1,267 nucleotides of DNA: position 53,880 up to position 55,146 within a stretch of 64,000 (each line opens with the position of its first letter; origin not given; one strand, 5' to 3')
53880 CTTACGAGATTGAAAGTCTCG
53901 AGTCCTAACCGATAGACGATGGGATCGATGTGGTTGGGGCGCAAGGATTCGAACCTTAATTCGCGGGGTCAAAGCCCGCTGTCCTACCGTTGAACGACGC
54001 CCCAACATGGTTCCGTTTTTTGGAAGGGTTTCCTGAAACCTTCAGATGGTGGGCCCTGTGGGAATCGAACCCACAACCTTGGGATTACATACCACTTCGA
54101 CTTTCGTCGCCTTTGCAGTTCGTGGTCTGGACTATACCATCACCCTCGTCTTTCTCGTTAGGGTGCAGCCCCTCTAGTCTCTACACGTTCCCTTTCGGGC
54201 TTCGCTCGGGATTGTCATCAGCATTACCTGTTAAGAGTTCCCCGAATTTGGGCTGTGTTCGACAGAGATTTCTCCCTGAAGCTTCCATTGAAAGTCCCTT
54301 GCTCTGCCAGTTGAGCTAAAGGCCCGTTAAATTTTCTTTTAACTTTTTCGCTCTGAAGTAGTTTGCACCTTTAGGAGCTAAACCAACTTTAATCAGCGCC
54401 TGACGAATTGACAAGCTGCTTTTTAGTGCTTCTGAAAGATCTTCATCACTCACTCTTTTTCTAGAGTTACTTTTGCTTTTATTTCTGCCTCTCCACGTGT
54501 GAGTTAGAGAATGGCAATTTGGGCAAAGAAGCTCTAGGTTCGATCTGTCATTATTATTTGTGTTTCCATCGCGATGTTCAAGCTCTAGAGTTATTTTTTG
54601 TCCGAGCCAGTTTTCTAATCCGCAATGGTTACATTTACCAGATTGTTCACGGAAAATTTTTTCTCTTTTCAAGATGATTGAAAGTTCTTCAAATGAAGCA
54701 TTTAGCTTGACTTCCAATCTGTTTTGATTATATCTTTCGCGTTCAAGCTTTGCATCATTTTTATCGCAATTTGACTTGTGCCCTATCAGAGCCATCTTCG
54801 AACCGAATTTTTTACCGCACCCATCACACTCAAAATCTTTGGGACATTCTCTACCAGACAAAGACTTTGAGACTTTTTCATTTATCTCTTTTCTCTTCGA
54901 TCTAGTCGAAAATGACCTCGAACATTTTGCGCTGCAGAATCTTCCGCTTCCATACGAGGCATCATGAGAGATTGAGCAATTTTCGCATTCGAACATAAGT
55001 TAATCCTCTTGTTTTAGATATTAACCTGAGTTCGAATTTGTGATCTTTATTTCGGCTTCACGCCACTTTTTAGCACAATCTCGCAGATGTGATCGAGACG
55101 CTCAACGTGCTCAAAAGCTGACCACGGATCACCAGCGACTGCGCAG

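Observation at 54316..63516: Three HNH endonuclease genes each borrow their stop codon from the tRNA immediately downstream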

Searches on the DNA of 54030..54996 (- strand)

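Call 20: search_rna_families(source=window, start=54030, end=54340, threshold=evalue, max_evalue=1, show_alignments=2)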
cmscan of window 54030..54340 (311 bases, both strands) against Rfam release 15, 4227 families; matches with E-value up to 1: 3.
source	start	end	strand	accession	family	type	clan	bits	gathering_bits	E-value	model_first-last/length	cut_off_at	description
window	54106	54302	-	RF00028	Intron_gpI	Intron;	-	56.6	50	5e-14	1-253/253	no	Group I catalytic intron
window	54049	54086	+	RF04354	Plastid-ycf2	Cis-reg;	-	19.3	65.7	0.14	1-75/75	no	Plastid-ycf2 5UTR RNA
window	54058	54074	-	RF00023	tmRNA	Gene;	CL00001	12.8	47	0.0025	347-363/374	no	transfer-messenger RNA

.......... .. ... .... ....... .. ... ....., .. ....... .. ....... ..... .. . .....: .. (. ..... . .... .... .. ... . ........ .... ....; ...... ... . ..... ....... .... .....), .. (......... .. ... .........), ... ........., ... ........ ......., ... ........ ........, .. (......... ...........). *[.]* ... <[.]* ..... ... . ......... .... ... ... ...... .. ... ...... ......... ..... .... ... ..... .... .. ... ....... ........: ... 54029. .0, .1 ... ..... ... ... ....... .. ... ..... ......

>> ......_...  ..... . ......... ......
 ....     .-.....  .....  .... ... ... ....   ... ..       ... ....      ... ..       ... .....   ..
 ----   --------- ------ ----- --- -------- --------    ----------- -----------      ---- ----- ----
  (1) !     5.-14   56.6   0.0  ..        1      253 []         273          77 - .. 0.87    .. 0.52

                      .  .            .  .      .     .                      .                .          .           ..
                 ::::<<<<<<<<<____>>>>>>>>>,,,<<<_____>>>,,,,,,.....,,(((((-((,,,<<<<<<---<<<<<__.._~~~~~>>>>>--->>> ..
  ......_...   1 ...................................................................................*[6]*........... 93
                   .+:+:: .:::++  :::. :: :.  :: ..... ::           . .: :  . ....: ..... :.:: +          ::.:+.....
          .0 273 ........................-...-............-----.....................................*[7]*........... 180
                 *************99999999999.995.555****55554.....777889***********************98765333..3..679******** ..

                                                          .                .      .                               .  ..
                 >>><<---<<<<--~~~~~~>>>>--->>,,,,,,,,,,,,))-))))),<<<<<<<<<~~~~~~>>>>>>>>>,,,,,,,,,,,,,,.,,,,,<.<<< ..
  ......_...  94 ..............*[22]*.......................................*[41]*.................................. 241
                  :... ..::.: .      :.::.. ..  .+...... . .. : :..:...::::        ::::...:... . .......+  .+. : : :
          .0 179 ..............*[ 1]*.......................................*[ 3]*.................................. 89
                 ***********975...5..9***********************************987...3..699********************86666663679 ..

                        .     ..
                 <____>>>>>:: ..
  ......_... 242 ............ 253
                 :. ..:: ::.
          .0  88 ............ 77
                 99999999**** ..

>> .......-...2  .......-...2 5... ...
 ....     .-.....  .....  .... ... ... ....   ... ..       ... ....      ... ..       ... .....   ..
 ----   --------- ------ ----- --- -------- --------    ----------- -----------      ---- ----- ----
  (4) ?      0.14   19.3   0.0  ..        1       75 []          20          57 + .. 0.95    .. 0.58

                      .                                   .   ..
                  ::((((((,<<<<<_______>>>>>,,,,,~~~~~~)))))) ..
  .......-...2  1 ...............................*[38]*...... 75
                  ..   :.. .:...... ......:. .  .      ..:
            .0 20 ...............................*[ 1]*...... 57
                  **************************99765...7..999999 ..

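Call 34: search_rna_families(sources=[L004, L006, L007, L008, L009, L010, L011, L012, L013, L014, L015, L017, L018, L019, L020, L021, L022, L023, L024, L083], threshold=gathering)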
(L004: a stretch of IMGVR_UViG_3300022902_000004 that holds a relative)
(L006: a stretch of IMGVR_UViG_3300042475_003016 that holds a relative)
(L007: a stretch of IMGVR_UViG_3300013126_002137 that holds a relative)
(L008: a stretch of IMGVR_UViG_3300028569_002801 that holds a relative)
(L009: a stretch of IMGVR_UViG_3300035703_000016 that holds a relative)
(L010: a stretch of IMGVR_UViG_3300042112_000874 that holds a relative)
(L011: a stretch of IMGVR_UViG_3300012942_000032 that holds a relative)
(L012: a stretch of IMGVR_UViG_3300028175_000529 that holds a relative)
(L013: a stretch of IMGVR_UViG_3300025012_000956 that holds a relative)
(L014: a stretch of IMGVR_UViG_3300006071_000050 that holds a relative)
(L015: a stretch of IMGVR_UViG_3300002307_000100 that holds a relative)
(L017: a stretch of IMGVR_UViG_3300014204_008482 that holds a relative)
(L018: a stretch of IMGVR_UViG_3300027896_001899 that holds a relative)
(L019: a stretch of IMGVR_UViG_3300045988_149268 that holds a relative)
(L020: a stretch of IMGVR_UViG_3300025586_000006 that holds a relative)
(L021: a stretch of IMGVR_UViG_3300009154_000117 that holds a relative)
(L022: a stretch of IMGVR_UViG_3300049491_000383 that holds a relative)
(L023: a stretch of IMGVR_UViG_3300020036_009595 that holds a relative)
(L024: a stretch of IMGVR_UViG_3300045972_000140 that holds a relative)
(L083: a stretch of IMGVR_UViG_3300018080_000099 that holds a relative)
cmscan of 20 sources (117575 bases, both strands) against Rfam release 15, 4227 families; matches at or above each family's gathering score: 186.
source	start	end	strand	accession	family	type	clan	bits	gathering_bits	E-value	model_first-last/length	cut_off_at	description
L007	2121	2192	+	RF00005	tRNA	Gene; tRNA;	CL00001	74.1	29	4.3e-14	1-71/71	no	tRNA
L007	1707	1779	+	RF00005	tRNA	Gene; tRNA;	CL00001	74.1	29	4.4e-14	1-71/71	no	tRNA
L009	4839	4913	+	RF00005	tRNA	Gene; tRNA;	CL00001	72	29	1.6e-13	1-71/71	no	tRNA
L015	833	905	+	RF00005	tRNA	Gene; tRNA;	CL00001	71.5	29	2.3e-13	1-71/71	no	tRNA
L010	1360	1432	+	RF00005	tRNA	Gene; tRNA;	CL00001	70.9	29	3.2e-13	1-71/71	no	tRNA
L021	4879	4949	+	RF00005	tRNA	Gene; tRNA;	CL00001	70.8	29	3.4e-13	1-71/71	no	tRNA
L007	1989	2061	+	RF00005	tRNA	Gene; tRNA;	CL00001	70.4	29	4.3e-13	1-71/71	no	tRNA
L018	4375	4446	+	RF00005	tRNA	Gene; tRNA;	CL00001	70.4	29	4.5e-13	1-71/71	no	tRNA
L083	5555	5628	+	RF00005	tRNA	Gene; tRNA;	CL00001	70.2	29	4.9e-13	1-71/71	no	tRNA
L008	1670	1743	+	RF00005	tRNA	Gene; tRNA;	CL00001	70.1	29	5.5e-13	1-71/71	no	tRNA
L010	5354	5425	+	RF00005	tRNA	Gene; tRNA;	CL00001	70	29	5.7e-13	1-71/71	no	tRNA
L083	3592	3666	+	RF00005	tRNA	Gene; tRNA;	CL00001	70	29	5.9e-13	1-71/71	no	tRNA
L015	1816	1887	+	RF00005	tRNA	Gene; tRNA;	CL00001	69.3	29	9.1e-13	1-71/71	no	tRNA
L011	5849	5923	+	RF00005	tRNA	Gene; tRNA;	CL00001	69.1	29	9.9e-13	1-71/71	no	tRNA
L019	5017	5090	+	RF00005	tRNA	Gene; tRNA;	CL00001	68.9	29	1.1e-12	1-71/71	no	tRNA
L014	1805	1878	+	RF00005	tRNA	Gene; tRNA;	CL00001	68.2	29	1.8e-12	1-71/71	no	tRNA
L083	4059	4134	+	RF00005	tRNA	Gene; tRNA;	CL00001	68.2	29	1.8e-12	1-71/71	no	tRNA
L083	1904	1976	+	RF00005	tRNA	Gene; tRNA;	CL00001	68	29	2e-12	1-71/71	no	tRNA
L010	1440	1513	+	RF00005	tRNA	Gene; tRNA;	CL00001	67.6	29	2.7e-12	1-71/71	no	tRNA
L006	2686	2760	+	RF00005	tRNA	Gene; tRNA;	CL00001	67.5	29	2.9e-12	1-71/71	no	tRNA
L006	2598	2671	+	RF00005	tRNA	Gene; tRNA;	CL00001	67.1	29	3.6e-12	1-71/71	no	tRNA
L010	1601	1674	+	RF00005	tRNA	Gene; tRNA;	CL00001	67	29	3.9e-12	1-71/71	no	tRNA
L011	3624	3696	+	RF00005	tRNA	Gene; tRNA;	CL00001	67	29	3.8e-12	1-71/71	no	tRNA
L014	926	998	+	RF00005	tRNA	Gene; tRNA;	CL00001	66.5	29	5.1e-12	1-71/71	no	tRNA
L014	249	320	+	RF00005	tRNA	Gene; tRNA;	CL00001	65.9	29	7.8e-12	1-71/71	no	tRNA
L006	2775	2846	+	RF00005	tRNA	Gene; tRNA;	CL00001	65.4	29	1e-11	1-71/71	no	tRNA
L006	2514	2584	+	RF00005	tRNA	Gene; tRNA;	CL00001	65.4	29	1.1e-11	1-71/71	no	tRNA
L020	3574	3645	+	RF00005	tRNA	Gene; tRNA;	CL00001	65.3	29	1.1e-11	1-71/71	no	tRNA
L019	3638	3709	+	RF00005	tRNA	Gene; tRNA;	CL00001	65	29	1.4e-11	1-71/71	no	tRNA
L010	1848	1919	+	RF00005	tRNA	Gene; tRNA;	CL00001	64.8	29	1.5e-11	1-71/71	no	tRNA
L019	5917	5990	+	RF00005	tRNA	Gene; tRNA;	CL00001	64.7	29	1.6e-11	1-71/71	no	tRNA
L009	3922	3992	+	RF00005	tRNA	Gene; tRNA;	CL00001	64.5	29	1.9e-11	1-71/71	no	tRNA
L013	2054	2128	+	RF00005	tRNA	Gene; tRNA;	CL00001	64.4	29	1.9e-11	1-71/71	no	tRNA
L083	3889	3962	+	RF00005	tRNA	Gene; tRNA;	CL00001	64.4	29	2e-11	1-71/71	no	tRNA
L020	1839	1910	+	RF00005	tRNA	Gene; tRNA;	CL00001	64.1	29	2.5e-11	1-71/71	no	tRNA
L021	4713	4785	+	RF00005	tRNA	Gene; tRNA;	CL00001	64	29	2.5e-11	1-71/71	no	tRNA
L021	5517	5590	+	RF00005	tRNA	Gene; tRNA;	CL00001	63.9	29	2.8e-11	1-71/71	no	tRNA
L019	319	390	+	RF00005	tRNA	Gene; tRNA;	CL00001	63.4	29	3.8e-11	1-71/71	no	tRNA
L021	49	122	+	RF00005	tRNA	Gene; tRNA;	CL00001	63.2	29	4.2e-11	1-71/71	no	tRNA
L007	1405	1477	+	RF00005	tRNA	Gene; tRNA;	CL00001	63.1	29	4.6e-11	1-71/71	no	tRNA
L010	1522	1593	+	RF00005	tRNA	Gene; tRNA;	CL00001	63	29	4.8e-11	1-71/71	no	tRNA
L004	5920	5994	+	RF00005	tRNA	Gene; tRNA;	CL00001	62.8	29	5.6e-11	1-71/71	no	tRNA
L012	2628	2702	+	RF00005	tRNA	Gene; tRNA;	CL00001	62.8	29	5.6e-11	1-71/71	no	tRNA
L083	5120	5192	+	RF00005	tRNA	Gene; tRNA;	CL00001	62.7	29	5.8e-11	1-71/71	no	tRNA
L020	1751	1826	+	RF00005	tRNA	Gene; tRNA;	CL00001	62.6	29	6.1e-11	1-71/71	no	tRNA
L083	5259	5329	+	RF00005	tRNA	Gene; tRNA;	CL00001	62.6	29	6.2e-11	1-71/71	no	tRNA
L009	4222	4294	+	RF00005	tRNA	Gene; tRNA;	CL00001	62.5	29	6.8e-11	1-71/71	no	tRNA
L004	3893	3964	+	RF00005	tRNA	Gene; tRNA;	CL00001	62.4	29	7e-11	1-71/71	no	tRNA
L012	601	672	+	RF00005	tRNA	Gene; tRNA;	CL00001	62.4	29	7e-11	1-71/71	no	tRNA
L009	5115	5187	+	RF00005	tRNA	Gene; tRNA;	CL00001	62.3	29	7.8e-11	1-71/71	no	tRNA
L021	5780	5854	+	RF00005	tRNA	Gene; tRNA;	CL00001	62.3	29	7.4e-11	1-71/71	no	tRNA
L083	3975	4048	+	RF00005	tRNA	Gene; tRNA;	CL00001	62.2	29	8.3e-11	1-71/71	no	tRNA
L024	3919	3991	+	RF00005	tRNA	Gene; tRNA;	CL00001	62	29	9.4e-11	1-71/71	no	tRNA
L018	3384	3454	+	RF00005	tRNA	Gene; tRNA;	CL00001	61.8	29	1e-10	1-71/71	no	tRNA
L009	5948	6020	+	RF00005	tRNA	Gene; tRNA;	CL00001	61.5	29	1.3e-10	1-71/71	no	tRNA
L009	5195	5266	+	RF00005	tRNA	Gene; tRNA;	CL00001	61.3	29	1.4e-10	1-71/71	no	tRNA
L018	3459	3548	+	RF00005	tRNA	Gene; tRNA;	CL00001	61.1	29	1.6e-10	1-71/71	no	tRNA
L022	1658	1729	+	RF00005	tRNA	Gene; tRNA;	CL00001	61.1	29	1.7e-10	1-71/71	no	tRNA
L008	3463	3536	+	RF00005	tRNA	Gene; tRNA;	CL00001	60.9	29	1.8e-10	1-71/71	no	tRNA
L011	5133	5205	+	RF00005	tRNA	Gene; tRNA;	CL00001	60.9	29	1.8e-10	1-71/71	no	tRNA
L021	5344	5417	+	RF00005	tRNA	Gene; tRNA;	CL00001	60.9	29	1.9e-10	1-71/71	no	tRNA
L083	4801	4887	+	RF00005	tRNA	Gene; tRNA;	CL00001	60.9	29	1.8e-10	1-71/71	no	tRNA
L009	4138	4211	+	RF00005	tRNA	Gene; tRNA;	CL00001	60.5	29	2.4e-10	1-71/71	no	tRNA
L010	5433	5518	+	RF00005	tRNA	Gene; tRNA;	CL00001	60.5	29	2.3e-10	1-71/71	no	tRNA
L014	2593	2663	+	RF00005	tRNA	Gene; tRNA;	CL00001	60.5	29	2.4e-10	1-71/71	no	tRNA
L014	5459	5543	+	RF00005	tRNA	Gene; tRNA;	CL00001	60.3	29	2.6e-10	1-71/71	no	tRNA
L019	6112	6185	+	RF00005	tRNA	Gene; tRNA;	CL00001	60.3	29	2.7e-10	1-71/71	no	tRNA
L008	4277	4349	+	RF00005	tRNA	Gene; tRNA;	CL00001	60.2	29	2.9e-10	1-71/71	no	tRNA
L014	1067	1140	+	RF00005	tRNA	Gene; tRNA;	CL00001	60.2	29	2.8e-10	1-71/71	no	tRNA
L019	1907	1995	+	RF00005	tRNA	Gene; tRNA;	CL00001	59.9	29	3.4e-10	1-71/71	no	tRNA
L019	5206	5293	+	RF00005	tRNA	Gene; tRNA;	CL00001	59.8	29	3.7e-10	1-71/71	no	tRNA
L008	6014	6098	+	RF00005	tRNA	Gene; tRNA;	CL00001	59.6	29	4.3e-10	1-71/71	no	tRNA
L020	4144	4216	+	RF00005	tRNA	Gene; tRNA;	CL00001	59.4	29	4.9e-10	1-71/71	no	tRNA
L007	1176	1249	+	RF00005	tRNA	Gene; tRNA;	CL00001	59.2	29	5.5e-10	1-71/71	no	tRNA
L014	4081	4163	+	RF00005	tRNA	Gene; tRNA;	CL00001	59.2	29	5.2e-10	1-71/71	no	tRNA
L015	1348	1422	+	RF00005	tRNA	Gene; tRNA;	CL00001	59.2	29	5.2e-10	1-71/71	no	tRNA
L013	681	756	+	RF00005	tRNA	Gene; tRNA;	CL00001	59.1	29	5.9e-10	1-71/71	no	tRNA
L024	3716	3786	+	RF00005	tRNA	Gene; tRNA;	CL00001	59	29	6.2e-10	1-71/71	no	tRNA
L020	5951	6024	+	RF00005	tRNA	Gene; tRNA;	CL00001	58.8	29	6.9e-10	1-71/71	no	tRNA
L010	2837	2908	+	RF00005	tRNA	Gene; tRNA;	CL00001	58.4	29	8.9e-10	1-71/71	no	tRNA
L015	1103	1174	+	RF00005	tRNA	Gene; tRNA;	CL00001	58.2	29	1e-09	1-71/71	no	tRNA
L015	2618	2689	+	RF00005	tRNA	Gene; tRNA;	CL00001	57.8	29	1.3e-09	1-71/71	no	tRNA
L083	5637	5709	+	RF00005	tRNA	Gene; tRNA;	CL00001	57.8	29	1.3e-09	1-71/71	no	tRNA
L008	2329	2414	+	RF00005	tRNA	Gene; tRNA;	CL00001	57.6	29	1.5e-09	1-71/71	no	tRNA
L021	3698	3771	+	RF00005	tRNA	Gene; tRNA;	CL00001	57.6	29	1.5e-09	1-71/71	no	tRNA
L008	2143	2215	+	RF00005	tRNA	Gene; tRNA;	CL00001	57.3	29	1.7e-09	1-71/71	no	tRNA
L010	1684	1764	+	RF00005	tRNA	Gene; tRNA;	CL00001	57.1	29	2.1e-09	1-71/71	no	tRNA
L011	3723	3808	+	RF00005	tRNA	Gene; tRNA;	CL00001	57.1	29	2e-09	1-71/71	no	tRNA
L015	6195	6363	+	RF00028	Intron_gpI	Intron;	-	57.1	50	1.4e-11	1-230/253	3'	Group I catalytic intron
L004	1835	1907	+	RF00005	tRNA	Gene; tRNA;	CL00001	56.9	29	2.3e-09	1-71/71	no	tRNA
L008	5464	5536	+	RF00005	tRNA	Gene; tRNA;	CL00001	56.9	29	2.3e-09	1-71/71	no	tRNA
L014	3401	3484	+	RF00005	tRNA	Gene; tRNA;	CL00001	56.9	29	2.3e-09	1-71/71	no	tRNA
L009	4387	4457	+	RF00005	tRNA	Gene; tRNA;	CL00001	56.8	29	2.5e-09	1-71/71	no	tRNA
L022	848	919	+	RF00005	tRNA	Gene; tRNA;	CL00001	56.8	29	2.4e-09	1-71/71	no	tRNA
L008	2485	2557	+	RF00005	tRNA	Gene; tRNA;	CL00001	56.7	29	2.7e-09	1-71/71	no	tRNA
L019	1719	1791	+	RF00005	tRNA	Gene; tRNA;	CL00001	56.7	29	2.6e-09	1-71/71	no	tRNA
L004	2820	2950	+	RF00005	tRNA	Gene; tRNA;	CL00001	56.4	29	3.2e-09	1-71/71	no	tRNA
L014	1888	1960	+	RF00005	tRNA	Gene; tRNA;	CL00001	56.4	29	3.1e-09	1-71/71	no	tRNA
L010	3285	3356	+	RF00005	tRNA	Gene; tRNA;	CL00001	56.3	29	3.4e-09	1-71/71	no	tRNA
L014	3496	3568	+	RF00005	tRNA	Gene; tRNA;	CL00001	56.3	29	3.4e-09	1-71/71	no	tRNA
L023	833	906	+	RF00005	tRNA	Gene; tRNA;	CL00001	56.3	29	3.4e-09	1-71/71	no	tRNA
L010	1771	1843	+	RF00005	tRNA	Gene; tRNA;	CL00001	56.2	29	3.5e-09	1-71/71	no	tRNA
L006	2044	2114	+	RF00005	tRNA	Gene; tRNA;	CL00001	56.1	29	3.9e-09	1-71/71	no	tRNA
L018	1888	1962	+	RF00005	tRNA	Gene; tRNA;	CL00001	56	29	4e-09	1-71/71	no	tRNA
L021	3350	3424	+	RF00005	tRNA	Gene; tRNA;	CL00001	55.9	29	4.3e-09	1-71/71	no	tRNA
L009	5866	5937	+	RF00005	tRNA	Gene; tRNA;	CL00001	55.8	29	4.8e-09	1-71/71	no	tRNA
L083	2124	2207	+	RF00005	tRNA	Gene; tRNA;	CL00001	55.7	29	5e-09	1-71/71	no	tRNA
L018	2463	2545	+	RF00005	tRNA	Gene; tRNA;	CL00001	55.5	29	5.5e-09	1-71/71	no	tRNA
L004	3617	3702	+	RF00005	tRNA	Gene; tRNA;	CL00001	55.4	29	6.2e-09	1-71/71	no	tRNA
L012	325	410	+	RF00005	tRNA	Gene; tRNA;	CL00001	55.4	29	6.2e-09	1-71/71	no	tRNA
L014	1715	1785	+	RF00005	tRNA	Gene; tRNA;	CL00001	55.4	29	5.9e-09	1-71/71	no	tRNA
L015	1020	1091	+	RF00005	tRNA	Gene; tRNA;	CL00001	55.4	29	6e-09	1-71/71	no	tRNA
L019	3805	3878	+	RF00005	tRNA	Gene; tRNA;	CL00001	55.3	29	6.3e-09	1-71/71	no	tRNA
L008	4740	4812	+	RF00005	tRNA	Gene; tRNA;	CL00001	55.2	29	6.9e-09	1-71/71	no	tRNA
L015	751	821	+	RF00005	tRNA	Gene; tRNA;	CL00001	55.1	29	7.2e-09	1-71/71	no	tRNA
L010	5529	5615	+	RF00005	tRNA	Gene; tRNA;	CL00001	55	29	7.7e-09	1-71/71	no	tRNA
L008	4485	4557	+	RF00005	tRNA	Gene; tRNA;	CL00001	54.9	29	8.1e-09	1-71/71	no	tRNA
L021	6131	6203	+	RF00005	tRNA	Gene; tRNA;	CL00001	54.9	29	8.4e-09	1-71/71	no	tRNA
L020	4597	4669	+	RF00005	tRNA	Gene; tRNA;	CL00001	54.8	29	8.5e-09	1-71/71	no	tRNA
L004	5804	5876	+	RF00005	tRNA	Gene; tRNA;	CL00001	53.9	29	1.6e-08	1-71/71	no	tRNA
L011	2267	2351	+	RF00005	tRNA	Gene; tRNA;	CL00001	53.9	29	1.5e-08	1-71/71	no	tRNA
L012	2512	2584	+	RF00005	tRNA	Gene; tRNA;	CL00001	53.9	29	1.6e-08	1-71/71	no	tRNA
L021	1401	1472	+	RF00005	tRNA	Gene; tRNA;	CL00001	53.9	29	1.5e-08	1-71/71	no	tRNA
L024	3411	3483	+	RF00005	tRNA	Gene; tRNA;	CL00001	53.9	29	1.5e-08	1-71/71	no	tRNA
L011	2686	2774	+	RF00005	tRNA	Gene; tRNA;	CL00001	53.7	29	1.8e-08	1-71/71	no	tRNA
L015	1974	2064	+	RF00005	tRNA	Gene; tRNA;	CL00001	53.6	29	1.9e-08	1-71/71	no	tRNA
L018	942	1014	+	RF00005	tRNA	Gene; tRNA;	CL00001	53.6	29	1.9e-08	1-71/71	no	tRNA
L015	4465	4545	+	RF00005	tRNA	Gene; tRNA;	CL00001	53.5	29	2e-08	1-71/71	no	tRNA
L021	1580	1656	+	RF00005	tRNA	Gene; tRNA;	CL00001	53.5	29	2e-08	1-71/71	no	tRNA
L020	1926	1996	+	RF00005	tRNA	Gene; tRNA;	CL00001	53.1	29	2.5e-08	1-71/71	no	tRNA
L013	2144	2218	+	RF00005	tRNA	Gene; tRNA;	CL00001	52.8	29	3.2e-08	1-71/71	no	tRNA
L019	4940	5010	+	RF00005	tRNA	Gene; tRNA;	CL00001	52.8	29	3.1e-08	1-71/71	no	tRNA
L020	3720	3809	+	RF00005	tRNA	Gene; tRNA;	CL00001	52.7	29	3.2e-08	1-71/71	no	tRNA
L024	5016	5089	+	RF00005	tRNA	Gene; tRNA;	CL00001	52.6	29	3.6e-08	1-71/71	no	tRNA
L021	1817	1888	+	RF00005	tRNA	Gene; tRNA;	CL00001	52.4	29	4e-08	1-71/71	no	tRNA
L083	5796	5877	+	RF00005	tRNA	Gene; tRNA;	CL00001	52.2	29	4.6e-08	1-71/71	no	tRNA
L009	2309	2381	+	RF00005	tRNA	Gene; tRNA;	CL00001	51.7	29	6.4e-08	1-71/71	no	tRNA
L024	4936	5007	+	RF00005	tRNA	Gene; tRNA;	CL00001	51.4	29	7.4e-08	1-71/71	no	tRNA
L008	3599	3679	+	RF00005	tRNA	Gene; tRNA;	CL00001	51.3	29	8.3e-08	1-71/71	no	tRNA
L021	573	643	+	RF00005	tRNA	Gene; tRNA;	CL00001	50.9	29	1e-07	1-71/71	no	tRNA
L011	3818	3889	+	RF00005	tRNA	Gene; tRNA;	CL00001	50.8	29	1.1e-07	1-71/71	no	tRNA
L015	3444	3525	+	RF00005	tRNA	Gene; tRNA;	CL00001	50.5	29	1.4e-07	1-71/71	no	tRNA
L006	2201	2286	+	RF00005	tRNA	Gene; tRNA;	CL00001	50.3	29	1.5e-07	1-71/71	no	tRNA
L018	233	304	+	RF00005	tRNA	Gene; tRNA;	CL00001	50.2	29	1.6e-07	1-71/71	no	tRNA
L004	4586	4659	+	RF00005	tRNA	Gene; tRNA;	CL00001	50.1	29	1.7e-07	1-71/71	no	tRNA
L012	1294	1367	+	RF00005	tRNA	Gene; tRNA;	CL00001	50.1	29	1.7e-07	1-71/71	no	tRNA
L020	4888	4968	+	RF00005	tRNA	Gene; tRNA;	CL00001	50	29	1.8e-07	1-71/71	no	tRNA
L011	4370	4456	+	RF00005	tRNA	Gene; tRNA;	CL00001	49.8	29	2.1e-07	1-71/71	no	tRNA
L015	1267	1337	+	RF00005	tRNA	Gene; tRNA;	CL00001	49.8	29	2.1e-07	1-71/71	no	tRNA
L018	3559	3641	+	RF00005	tRNA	Gene; tRNA;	CL00001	49.3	29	2.8e-07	1-71/71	no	tRNA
(36 more, lower-scoring)
